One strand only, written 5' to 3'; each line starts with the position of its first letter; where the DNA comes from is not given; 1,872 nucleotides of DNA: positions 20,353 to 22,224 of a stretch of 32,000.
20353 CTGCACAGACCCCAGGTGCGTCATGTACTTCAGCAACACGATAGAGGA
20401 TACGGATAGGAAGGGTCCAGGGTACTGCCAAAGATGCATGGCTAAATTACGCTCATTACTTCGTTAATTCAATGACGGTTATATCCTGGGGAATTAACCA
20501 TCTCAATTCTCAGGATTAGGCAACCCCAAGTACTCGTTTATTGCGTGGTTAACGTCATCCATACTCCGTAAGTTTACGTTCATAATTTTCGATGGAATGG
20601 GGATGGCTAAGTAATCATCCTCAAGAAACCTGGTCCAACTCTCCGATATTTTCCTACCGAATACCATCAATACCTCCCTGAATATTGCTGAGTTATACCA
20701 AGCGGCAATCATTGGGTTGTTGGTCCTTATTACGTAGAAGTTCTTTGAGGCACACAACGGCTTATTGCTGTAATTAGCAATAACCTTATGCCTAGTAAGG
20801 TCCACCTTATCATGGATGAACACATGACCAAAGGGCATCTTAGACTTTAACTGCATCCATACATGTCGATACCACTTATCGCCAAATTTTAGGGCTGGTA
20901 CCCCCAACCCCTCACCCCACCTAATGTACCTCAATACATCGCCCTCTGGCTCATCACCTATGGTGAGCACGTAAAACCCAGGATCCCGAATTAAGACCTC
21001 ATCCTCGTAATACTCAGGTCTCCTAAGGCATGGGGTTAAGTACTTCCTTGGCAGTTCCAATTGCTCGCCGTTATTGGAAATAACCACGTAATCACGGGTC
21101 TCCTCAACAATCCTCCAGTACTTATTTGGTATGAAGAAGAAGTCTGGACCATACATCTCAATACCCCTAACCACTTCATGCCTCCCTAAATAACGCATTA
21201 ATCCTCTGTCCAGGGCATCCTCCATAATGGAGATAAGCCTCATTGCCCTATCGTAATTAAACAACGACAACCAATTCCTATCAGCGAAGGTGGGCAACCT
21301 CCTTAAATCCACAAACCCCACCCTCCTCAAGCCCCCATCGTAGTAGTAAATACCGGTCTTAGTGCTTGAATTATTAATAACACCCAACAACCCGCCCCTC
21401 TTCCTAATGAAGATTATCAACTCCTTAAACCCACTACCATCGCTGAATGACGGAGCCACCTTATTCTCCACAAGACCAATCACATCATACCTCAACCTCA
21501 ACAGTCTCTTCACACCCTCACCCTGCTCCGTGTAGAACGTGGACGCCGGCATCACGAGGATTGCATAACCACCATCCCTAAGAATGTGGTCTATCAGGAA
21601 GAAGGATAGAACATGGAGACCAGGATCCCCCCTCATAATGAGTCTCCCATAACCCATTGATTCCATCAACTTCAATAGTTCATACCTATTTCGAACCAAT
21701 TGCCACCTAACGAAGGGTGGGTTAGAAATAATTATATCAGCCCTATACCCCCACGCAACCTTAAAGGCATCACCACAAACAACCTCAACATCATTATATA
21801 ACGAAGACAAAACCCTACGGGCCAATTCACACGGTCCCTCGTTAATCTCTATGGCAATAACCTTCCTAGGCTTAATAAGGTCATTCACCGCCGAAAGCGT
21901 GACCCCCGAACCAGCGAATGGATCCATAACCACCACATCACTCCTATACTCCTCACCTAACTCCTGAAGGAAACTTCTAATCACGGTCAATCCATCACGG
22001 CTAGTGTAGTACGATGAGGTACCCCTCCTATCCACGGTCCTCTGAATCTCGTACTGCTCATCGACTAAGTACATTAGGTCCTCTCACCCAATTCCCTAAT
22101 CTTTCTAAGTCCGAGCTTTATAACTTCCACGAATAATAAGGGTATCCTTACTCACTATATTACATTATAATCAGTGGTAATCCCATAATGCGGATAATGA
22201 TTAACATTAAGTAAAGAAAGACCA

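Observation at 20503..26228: A divergent N6-adenine methyltransferase and a translationally coupled pair of HerA/FtsK-type ATPases may form an uncharacterised DNA-translocation or defence module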

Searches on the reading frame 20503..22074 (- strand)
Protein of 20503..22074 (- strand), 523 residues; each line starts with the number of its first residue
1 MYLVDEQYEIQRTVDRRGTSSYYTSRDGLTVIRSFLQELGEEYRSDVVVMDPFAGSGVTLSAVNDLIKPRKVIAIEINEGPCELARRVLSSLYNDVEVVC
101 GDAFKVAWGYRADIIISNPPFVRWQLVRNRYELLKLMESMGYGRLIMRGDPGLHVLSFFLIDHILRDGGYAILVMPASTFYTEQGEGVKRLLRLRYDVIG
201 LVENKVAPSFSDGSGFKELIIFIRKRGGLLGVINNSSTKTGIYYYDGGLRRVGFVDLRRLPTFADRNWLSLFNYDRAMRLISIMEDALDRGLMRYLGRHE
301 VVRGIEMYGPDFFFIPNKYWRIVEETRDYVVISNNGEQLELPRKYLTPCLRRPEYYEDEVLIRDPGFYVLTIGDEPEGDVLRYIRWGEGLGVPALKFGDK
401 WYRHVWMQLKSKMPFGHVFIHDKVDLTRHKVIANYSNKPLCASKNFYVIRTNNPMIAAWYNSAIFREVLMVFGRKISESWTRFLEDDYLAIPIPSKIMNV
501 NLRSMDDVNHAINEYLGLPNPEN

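Call 3: search_protein_families(library=pfam, proteins=[window:20503-22074:-], max_evalue=0.1)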
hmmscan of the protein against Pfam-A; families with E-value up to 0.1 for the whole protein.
window:20503-22074:- (523 aa): 6 families
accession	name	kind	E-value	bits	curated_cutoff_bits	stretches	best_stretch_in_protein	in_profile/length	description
PF01555.25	N6_N4_Mtase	-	3.7e-05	24.2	26.7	1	46-86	182-220/221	DNA methylase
PF05175.20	MTS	-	0.00024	21.2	23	1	36-123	24-110/170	Methyltransferase small domain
PF07669.17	Eco57I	-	0.00036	21.1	25.3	1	111-192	74-153/171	Eco57I restriction-modification methylase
PF02384.22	N6_Mtase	-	0.00087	19.1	20.4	1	21-124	27-139/311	N-6 DNA Methylase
PF02475.24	TRM5-TYW2_MTfase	-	0.001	19.5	28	1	47-120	38-113/164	TRM5/TYW2 methyltransferase domain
PF13649.12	Methyltransf_25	-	0.0028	18.8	27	1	49-118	1-71/97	Methyltransferase domain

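Call 4: search_protein_families(library=padloc, proteins=[window:20503-22074:-], max_evalue=0.1)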
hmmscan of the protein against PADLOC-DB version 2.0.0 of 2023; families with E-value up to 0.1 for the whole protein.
window:20503-22074:- (523 aa): 28 families (the best 25 are shown)
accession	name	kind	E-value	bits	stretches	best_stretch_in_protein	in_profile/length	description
PDLC04134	mad2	-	2.9e-22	77.1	1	15-246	266-458/492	mads_2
PDLC03267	MTase_II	-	1.1e-06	25.9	1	44-205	34-199/539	Type II methyltransferase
PDLC03248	MTase_II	-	4.2e-06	23.8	1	45-191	30-163/521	Type II methyltransferase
PDLC03226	MTase_II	-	9.8e-06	22.4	1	15-202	12-213/579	Type II methyltransferase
PDLC03353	MTase_II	-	1.4e-05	22.8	1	48-90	211-251/260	Type II methyltransferase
PDLC03299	MTase_II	-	2.6e-05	21.9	1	46-97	216-267/296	Type II methyltransferase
PDLC03371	MTase_II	-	3.6e-05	21.4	1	46-92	211-255/260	Type II methyltransferase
PDLC03387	MTase_II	-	5.1e-05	20.6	1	46-92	234-278/289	Type II methyltransferase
PDLC03245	MTase_II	-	0.00013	18.6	1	96-203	143-246/577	Type II methyltransferase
PDLC03258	MTase_II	-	0.00014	19.2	1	48-123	44-114/366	Type II methyltransferase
PDLC03351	MTase_II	-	0.00018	18.8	1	45-102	146-203/348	Type II methyltransferase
PDLC03320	MTase_II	-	0.00028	18.1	1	47-95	234-280/289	Type II methyltransferase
PDLC03630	REase_MTase_IIG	-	0.0017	14.2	1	104-191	598-693/1100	Type IIG restriction enzyme-methyltransferase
PDLC03228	MTase_II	-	0.0022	15.9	1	45-91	163-207/227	Type II methyltransferase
PDLC03241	MTase_II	-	0.0023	14.9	1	44-89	390-433/447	Type II methyltransferase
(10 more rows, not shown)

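Call 5: search_protein_families(library=ncbifam, proteins=[window:20503-22074:-], max_evalue=0.1)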
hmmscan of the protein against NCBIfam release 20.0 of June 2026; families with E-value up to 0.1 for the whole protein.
window:20503-22074:- (523 aa): 12 families
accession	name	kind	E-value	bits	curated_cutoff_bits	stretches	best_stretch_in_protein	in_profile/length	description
TIGR03534.1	RF_mod_PrmC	equivalog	1.9e-10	40.6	199.1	1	29-125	74-170/253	peptide chain release factor N(5)-glutamine methyltransferase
TIGR03533.1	L3_gln_methyl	equivalog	9e-05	21.9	229.7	1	32-125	101-203/284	50S ribosomal protein L3 N(5)-glutamine methyltransferase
TIGR00536.1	hemK_fam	subfamily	0.00016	20.9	115.5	1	47-125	116-196/286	HemK family protein methyltransferase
NF011529.0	PRK14968.1-3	equivalog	0.00064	19.2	162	1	49-122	38-109/198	putative methyltransferase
TIGR00537.1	hemK_rel_arch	hypoth_equivalog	0.00079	19.2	87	1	49-176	23-141/179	HemK2/MTQ2 family protein methyltransferase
TIGR02987.1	met_A_Alw26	exception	0.012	14.4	353.5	0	21-135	5-136/523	Alw26I/Eco31I/Esp3I family type II restriction adenine-specific DNA-methyltransferase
NF008572.0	PRK11524.1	equivalog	0.018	14.1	292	1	46-89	215-256/294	adenine-specific DNA-methyltransferase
NF050803.1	DnaMtaseCcrMCaul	equivalog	0.027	13.4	830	1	45-90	205-248/350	adenine-specific DNA-methyltransferase CcrM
NF011528.0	PRK14968.1-2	equivalog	0.043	13.3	171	1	54-123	45-119/205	putative methyltransferase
NF007023.0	PRK09489.1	equivalog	0.052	12.7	295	1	48-121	199-271/342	16S rRNA (guanine(1207)-N(2))-methyltransferase RsmC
TIGR03704.1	PrmC_rel_meth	equivalog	0.054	12.9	248.8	1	41-124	82-166/251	putative protein N(5)-glutamine methyltransferase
NF010253.0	PRK13699.1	subfamily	0.068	12.8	244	0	37-79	154-195/226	DNA methyltransferase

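Call 36: find_homologous_proteins(query=window:20503-22074:-, max_evalue=0.001)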
Query window:20503-22074:- (523 aa): 251 proteins with E <= 0.001 among 8000 candidates; the best 120 are listed.
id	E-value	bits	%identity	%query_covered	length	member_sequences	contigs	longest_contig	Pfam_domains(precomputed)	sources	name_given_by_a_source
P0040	5.7e-292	987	81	95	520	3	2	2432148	-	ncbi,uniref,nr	ncbi:N-6 DNA methylase [Vulcanisaeta souniana]|uniref:DNA methylase adenine-specific domain-containi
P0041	1.9e-283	959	78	99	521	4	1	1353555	-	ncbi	ncbi:DNA methyltransferase family protein [Vulcanisaeta sp. JCM 14467]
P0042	4.8e-264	895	70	99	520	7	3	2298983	PF02384.23,PF01555.25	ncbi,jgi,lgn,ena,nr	ncbi:N-6 DNA methylase [Vulcanisaeta moutnovskia]|nr:N-6 DNA methylase [Vulcanisaeta moutnovskia]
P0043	2.1e-246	837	68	99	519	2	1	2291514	PF05175.21,PF02384.23,PF07669.18,PF01555.25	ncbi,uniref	ncbi:DNA methyltransferase [Vulcanisaeta sp. JCM 16161]|uniref:DNA methyltransferase n=1 Tax=Vulcani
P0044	2.4e-225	767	65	99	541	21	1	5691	PF02384.23,PF01555.25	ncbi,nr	ncbi:MAG: N-6 DNA methylase [Vulcanisaeta sp.]|nr:N-6 DNA methylase [Vulcanisaeta sp.]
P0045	8.7e-225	765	60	100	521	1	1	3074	PF02384.23,PF07669.18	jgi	jgi:methylase of polypeptide subunit release factors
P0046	6.9e-222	756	61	99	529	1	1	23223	PF13847.13,PF02384.23,PF07669.18,PF01555.25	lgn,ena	-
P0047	2.5e-221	754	63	99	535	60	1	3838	PF02384.23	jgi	jgi:hypothetical protein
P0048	3.0e-221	754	61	99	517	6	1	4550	PF13847.13,PF02384.23,PF07669.18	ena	-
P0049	2.0e-219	748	63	99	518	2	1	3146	PF05175.21,PF02384.23,PF07669.18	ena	-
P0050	7.3e-219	746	59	99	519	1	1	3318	PF02384.23,PF07669.18,PF01555.25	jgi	jgi:hypothetical protein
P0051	1.6e-218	745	59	100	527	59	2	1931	PF02384.23,PF07669.18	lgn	-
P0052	1.9e-218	744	59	100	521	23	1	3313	PF02384.23,PF07669.18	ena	-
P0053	3.6e-218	744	62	99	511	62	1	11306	PF01555.25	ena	-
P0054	1.5e-217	741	60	99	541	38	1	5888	PF02384.23,PF07669.18,PF01555.25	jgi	-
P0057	1.4e-210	718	58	99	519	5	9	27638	PF02384.23,PF07669.18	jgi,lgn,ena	jgi:predicted RNA methylase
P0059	4.1e-207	707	58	99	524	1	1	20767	PF02384.23,PF07669.18,PF01555.25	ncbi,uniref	ncbi:N-6 DNA methylase [Acidilobus sp.]|uniref:N-6 DNA methylase n=1 Tax=Acidilobus sp. TaxID=187210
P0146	6.5e-98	347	39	96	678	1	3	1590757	PF02384.23,PF07669.18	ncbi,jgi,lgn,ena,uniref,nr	ncbi:N-6 DNA methylase [Candidatus Korarchaeum cryptofilum]|uniref:DNA methylase adenine-specific do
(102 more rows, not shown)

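Call 38: find_encoding_contigs(protein=P0059, flank=6000, max_places=1)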
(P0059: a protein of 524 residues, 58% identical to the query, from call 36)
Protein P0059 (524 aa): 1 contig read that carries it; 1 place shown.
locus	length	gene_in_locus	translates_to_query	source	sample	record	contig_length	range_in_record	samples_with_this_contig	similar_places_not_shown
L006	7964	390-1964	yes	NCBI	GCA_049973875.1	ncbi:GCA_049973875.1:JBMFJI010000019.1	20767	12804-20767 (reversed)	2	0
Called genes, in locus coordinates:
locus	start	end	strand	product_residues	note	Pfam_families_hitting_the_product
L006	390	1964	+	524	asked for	PF01555:N6_N4_Mtase (faint), PF02384:N6_Mtase, PF07669:Eco57I (weak)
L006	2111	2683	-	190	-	-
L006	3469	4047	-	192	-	PF00939:Na_sulph_symp (weak), PF03600:CitMHS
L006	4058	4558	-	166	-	-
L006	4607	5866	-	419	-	PF01523:PmbA_TldD_1st, PF19289:PmbA_TldD_3rd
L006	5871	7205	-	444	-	PF01523:PmbA_TldD_1st (weak), PF19290:PmbA_TldD_2nd, PF19289:PmbA_TldD_3rd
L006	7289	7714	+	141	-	PF00364:Biotin_lipoyl (faint), PF01597:GCV_H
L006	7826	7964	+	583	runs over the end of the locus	PF00890:FAD_binding_2, PF02910:Succ_DH_flav_C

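Call 39: find_encoding_contigs(protein=P0146, flank=6000, max_places=1)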
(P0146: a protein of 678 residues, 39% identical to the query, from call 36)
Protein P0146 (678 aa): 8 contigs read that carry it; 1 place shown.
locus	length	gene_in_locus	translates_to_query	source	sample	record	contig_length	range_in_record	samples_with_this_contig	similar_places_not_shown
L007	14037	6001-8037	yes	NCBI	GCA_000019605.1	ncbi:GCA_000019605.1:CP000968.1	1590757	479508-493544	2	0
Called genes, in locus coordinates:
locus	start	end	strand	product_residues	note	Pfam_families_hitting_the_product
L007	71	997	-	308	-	PF01435:Peptidase_M48, PF05569:Peptidase_M56 (weak)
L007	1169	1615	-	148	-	PF05168:HEPN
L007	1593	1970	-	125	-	-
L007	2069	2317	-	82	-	-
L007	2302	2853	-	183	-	-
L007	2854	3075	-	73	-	-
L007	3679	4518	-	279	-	-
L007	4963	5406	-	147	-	PF01878:EVE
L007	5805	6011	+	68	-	PF04014:MazE_antitoxin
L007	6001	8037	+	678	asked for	PF02384:N6_Mtase, PF07669:Eco57I (faint)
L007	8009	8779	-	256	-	PF11463:R-HINP1I (weak)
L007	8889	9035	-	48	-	-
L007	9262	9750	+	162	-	-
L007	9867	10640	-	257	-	PF00731:AIRC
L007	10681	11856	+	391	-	PF01969:Ni_insertion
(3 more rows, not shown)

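Call 40: find_encoding_contigs(protein=P0057, flank=6000, max_places=2)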
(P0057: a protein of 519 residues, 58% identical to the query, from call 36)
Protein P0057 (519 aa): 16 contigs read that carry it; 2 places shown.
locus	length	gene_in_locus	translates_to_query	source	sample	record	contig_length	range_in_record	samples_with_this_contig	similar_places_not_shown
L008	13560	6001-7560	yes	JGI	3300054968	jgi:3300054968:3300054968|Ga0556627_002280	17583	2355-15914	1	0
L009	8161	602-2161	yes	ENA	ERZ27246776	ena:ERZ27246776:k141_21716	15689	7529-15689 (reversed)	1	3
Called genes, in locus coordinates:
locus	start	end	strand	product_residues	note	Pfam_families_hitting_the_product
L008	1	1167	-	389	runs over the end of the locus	PF04295:GD_AH_second, PF20629:GD_AH_C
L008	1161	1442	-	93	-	PF08666:SAF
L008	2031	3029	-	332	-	PF20720:nSTAND3 (weak), PF00005:ABC_tran, PF13401:AAA_22 (weak), PF13304:AAA_21 (faint), PF08352:oligo_HPY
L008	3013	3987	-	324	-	PF13555:AAA_29 (weak), PF00005:ABC_tran, PF13304:AAA_21 (weak), PF08352:oligo_HPY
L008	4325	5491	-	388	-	PF07690:MFS_1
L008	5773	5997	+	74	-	PF04014:MazE_antitoxin (weak)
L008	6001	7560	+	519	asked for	PF02384:N6_Mtase (weak), PF07669:Eco57I (weak)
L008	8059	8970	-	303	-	PF12911:OppC_N, PF00528:BPD_transp_1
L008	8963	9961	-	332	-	PF00528:BPD_transp_1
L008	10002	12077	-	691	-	-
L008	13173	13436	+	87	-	-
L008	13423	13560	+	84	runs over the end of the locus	-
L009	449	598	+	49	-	PF04014:MazE_antitoxin (weak)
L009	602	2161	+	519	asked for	PF02384:N6_Mtase (weak), PF07669:Eco57I (weak)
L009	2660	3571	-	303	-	PF12911:OppC_N, PF00528:BPD_transp_1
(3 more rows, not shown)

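Call 41: find_encoding_contigs(protein=P0042, flank=7000, max_places=1)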
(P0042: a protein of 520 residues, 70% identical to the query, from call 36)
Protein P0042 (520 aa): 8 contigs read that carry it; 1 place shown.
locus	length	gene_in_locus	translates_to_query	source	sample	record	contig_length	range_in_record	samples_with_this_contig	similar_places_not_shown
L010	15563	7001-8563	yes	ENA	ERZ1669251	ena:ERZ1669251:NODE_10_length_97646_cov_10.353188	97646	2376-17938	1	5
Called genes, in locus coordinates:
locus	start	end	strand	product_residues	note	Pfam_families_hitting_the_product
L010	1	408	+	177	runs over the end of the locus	PF18306:LDcluster4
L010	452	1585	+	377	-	PF02562:PhoH, PF07650:KH_2 (weak)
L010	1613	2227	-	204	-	PF01380:SIS, PF13580:SIS_2 (weak)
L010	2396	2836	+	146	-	PF02675:AdoMet_dc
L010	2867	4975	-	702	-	PF01935:DUF87 (weak), PF13401:AAA_22 (faint)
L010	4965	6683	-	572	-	PF01580:FtsK_SpoIIIE (faint), PF01935:DUF87, PF10412:TrwB_AAD_bind (weak), PF00270:DEAD (faint), PF13401:AAA_22 (faint), PF12846:AAA_10 (weak)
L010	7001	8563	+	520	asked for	PF01555:N6_N4_Mtase (faint), PF02384:N6_Mtase (weak)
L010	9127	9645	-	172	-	PF07998:Peptidase_M54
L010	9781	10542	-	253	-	PF00590:TP_methylase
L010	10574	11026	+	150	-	PF01242:PTPS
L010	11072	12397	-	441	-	-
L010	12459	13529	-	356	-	-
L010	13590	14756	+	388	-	PF01979:Amidohydro_1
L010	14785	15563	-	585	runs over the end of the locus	PF03065:Glyco_hydro_57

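Call 42: find_encoding_contigs(protein=P0043, flank=7000, max_places=1)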
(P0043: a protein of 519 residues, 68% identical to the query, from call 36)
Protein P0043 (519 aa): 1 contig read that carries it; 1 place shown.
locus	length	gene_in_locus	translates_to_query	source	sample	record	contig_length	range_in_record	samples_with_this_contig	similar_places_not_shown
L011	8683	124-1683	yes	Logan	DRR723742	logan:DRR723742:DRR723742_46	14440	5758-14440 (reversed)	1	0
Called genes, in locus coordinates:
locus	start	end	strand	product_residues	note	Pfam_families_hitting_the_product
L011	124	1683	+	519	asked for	PF01555:N6_N4_Mtase (weak), PF02384:N6_Mtase (weak), PF05175:MTS (faint), PF07669:Eco57I (weak)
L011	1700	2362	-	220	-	-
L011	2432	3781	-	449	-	PF01142:TruD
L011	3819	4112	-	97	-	-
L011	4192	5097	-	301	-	-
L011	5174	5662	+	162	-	PF04019:DUF359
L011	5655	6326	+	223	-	PF01872:RibD_C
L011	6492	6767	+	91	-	-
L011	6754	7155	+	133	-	PF01850:PIN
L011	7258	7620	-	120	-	PF13650:Asp_protease_2, PF13975:gag-asp_proteas (weak)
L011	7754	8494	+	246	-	PF01904:DUF72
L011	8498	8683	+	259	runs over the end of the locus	PF13938:DUF4213, PF04016:DUF364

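Call 86: search_solved_structures(query=window:20503-22074:-, max_evalue=0.1)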
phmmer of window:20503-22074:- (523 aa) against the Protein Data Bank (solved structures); distinct sequences matched with E-value up to 0.1: 13.
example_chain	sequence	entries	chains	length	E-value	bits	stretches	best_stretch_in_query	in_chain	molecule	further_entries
8cxz_A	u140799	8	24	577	0.00017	23.4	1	96-209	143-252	Site-specific DNA-methyltransferase (adenine-specific)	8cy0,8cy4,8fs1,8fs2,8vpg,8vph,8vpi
7lni_A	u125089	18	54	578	0.00017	23.4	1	96-209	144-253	Site-specific DNA-methyltransferase (adenine-specific)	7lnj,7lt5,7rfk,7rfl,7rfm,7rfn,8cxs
3egi_A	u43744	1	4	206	0.00082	21.2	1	38-122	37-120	Trimethylguanosine synthase homolog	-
3gdh_A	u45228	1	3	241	0.0012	20.7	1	38-122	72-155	Trimethylguanosine synthase homolog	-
3fyc_A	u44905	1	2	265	0.0037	19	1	45-144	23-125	Probable dimethyladenosine transferase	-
3fyd_A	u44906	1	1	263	0.0044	18.8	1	45-144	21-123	Probable dimethyladenosine transferase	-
3grr_A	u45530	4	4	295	0.0052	18.5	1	45-143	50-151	Dimethyladenosine transferase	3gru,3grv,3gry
1wy7_A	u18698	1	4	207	0.011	17.4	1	47-138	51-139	hypothetical protein PH1948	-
8x3w_A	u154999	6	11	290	0.017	16.8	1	63-208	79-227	Probable ribosomal RNA small subunit methyltransferase A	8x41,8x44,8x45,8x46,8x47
8x4o_A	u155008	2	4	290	0.033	15.9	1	63-209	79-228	Probable ribosomal RNA small subunit methyltransferase A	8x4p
4rqa_A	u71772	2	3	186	0.035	15.8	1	11-110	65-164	Hypoxanthine phosphoribosyltransferase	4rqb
8x4l_A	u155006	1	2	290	0.069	14.8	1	63-209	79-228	Probable ribosomal RNA small subunit methyltransferase A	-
7qw5_A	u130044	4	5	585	0.095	14.4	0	13-202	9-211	Modification methylase BseCI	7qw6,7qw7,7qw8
